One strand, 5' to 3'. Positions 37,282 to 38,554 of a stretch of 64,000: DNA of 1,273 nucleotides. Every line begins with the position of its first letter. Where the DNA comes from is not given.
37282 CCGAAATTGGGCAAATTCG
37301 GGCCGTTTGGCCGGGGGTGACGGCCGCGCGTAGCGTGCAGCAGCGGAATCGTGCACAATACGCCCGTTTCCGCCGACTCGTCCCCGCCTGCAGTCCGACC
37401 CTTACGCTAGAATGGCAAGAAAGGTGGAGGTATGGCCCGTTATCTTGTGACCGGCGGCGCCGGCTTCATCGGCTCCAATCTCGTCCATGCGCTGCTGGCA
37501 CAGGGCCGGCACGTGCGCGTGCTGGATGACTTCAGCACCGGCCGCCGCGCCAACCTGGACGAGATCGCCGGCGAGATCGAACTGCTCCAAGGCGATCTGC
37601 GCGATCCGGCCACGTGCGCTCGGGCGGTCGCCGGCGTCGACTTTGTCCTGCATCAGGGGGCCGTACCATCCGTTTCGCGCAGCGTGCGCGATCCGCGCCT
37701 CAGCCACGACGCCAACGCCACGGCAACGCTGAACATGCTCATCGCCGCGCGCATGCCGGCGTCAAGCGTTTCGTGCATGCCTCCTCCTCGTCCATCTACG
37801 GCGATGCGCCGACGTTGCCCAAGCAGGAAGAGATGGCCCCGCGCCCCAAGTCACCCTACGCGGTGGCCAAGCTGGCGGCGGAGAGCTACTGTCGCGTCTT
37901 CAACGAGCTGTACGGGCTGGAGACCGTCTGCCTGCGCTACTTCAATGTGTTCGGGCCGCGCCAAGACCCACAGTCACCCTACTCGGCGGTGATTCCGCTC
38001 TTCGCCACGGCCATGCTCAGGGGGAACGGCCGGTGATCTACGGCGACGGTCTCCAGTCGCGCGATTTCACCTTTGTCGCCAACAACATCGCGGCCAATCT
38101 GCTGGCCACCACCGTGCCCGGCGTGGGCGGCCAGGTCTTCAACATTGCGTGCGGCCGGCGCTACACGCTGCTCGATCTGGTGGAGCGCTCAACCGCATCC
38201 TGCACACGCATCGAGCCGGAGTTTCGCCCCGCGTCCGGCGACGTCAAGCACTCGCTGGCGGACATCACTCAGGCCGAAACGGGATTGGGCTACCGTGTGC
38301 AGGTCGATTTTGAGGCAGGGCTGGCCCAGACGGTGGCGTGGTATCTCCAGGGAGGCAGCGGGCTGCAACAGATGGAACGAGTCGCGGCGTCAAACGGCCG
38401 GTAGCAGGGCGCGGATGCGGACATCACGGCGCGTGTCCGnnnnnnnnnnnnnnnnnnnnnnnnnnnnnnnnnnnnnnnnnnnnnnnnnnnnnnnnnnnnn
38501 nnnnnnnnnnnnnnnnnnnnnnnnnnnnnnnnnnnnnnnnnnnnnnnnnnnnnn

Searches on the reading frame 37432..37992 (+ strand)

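Call 56: search_protein_families(library=pfam, proteins=[window:37432-37992:+], max_evalue=0.001)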
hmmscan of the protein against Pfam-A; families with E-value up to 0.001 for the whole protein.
window:37432-37992:+ (186 aa): 10 families
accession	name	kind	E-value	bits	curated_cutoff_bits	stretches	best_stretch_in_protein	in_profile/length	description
PF01370.27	Epimerase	-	1.6e-20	74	20.9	1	5-107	2-103/240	NAD dependent epimerase/dehydratase family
PF16363.11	GDP_Man_Dehyd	-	3.2e-19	70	27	1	5-108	1-115/332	GDP-mannose 4,6 dehydratase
PF01073.25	3Beta_HSD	-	7.4e-12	45.3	22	1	5-106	1-103/280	3-beta hydroxysteroid dehydrogenase/isomerase family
PF13460.12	NAD_binding_10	-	2.9e-07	31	27.2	1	8-80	1-72/184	NAD(P)H-binding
PF05368.20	NmrA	-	1.6e-06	28.4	27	1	5-74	6-75/298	NmrA-like family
PF00106.31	adh_short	-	5.7e-05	23.1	26.6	1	5-69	4-71/195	short chain dehydrogenase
PF04321.23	RmlD_sub_bind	-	0.00016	21.3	27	1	4-106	3-89/287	RmlD substrate binding domain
PF07993.18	NAD_binding_4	-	0.00028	20.6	20.1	0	6-29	1-31/258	Male sterility protein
PF02719.21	Polysacc_synt_2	-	0.00051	19.8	20.2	1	5-107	2-116/293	Polysaccharide biosynthesis protein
PF08659.16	KR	-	0.00076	19.9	22.6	0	2-69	1-75/180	KR domain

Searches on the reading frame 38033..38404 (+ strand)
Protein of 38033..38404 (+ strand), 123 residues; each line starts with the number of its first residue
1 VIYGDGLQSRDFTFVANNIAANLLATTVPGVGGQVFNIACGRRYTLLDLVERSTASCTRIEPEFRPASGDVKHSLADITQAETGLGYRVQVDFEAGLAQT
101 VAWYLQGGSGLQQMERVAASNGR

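Call 56: search_protein_families(library=pfam, proteins=[window:38033-38404:+], max_evalue=0.001)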
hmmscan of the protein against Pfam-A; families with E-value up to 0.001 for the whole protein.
window:38033-38404:+ (123 aa): 1 family
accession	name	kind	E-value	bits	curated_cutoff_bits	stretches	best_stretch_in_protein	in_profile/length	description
PF16363.11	GDP_Man_Dehyd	-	7.7e-05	22.7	27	0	2-99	213-331/332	GDP-mannose 4,6 dehydratase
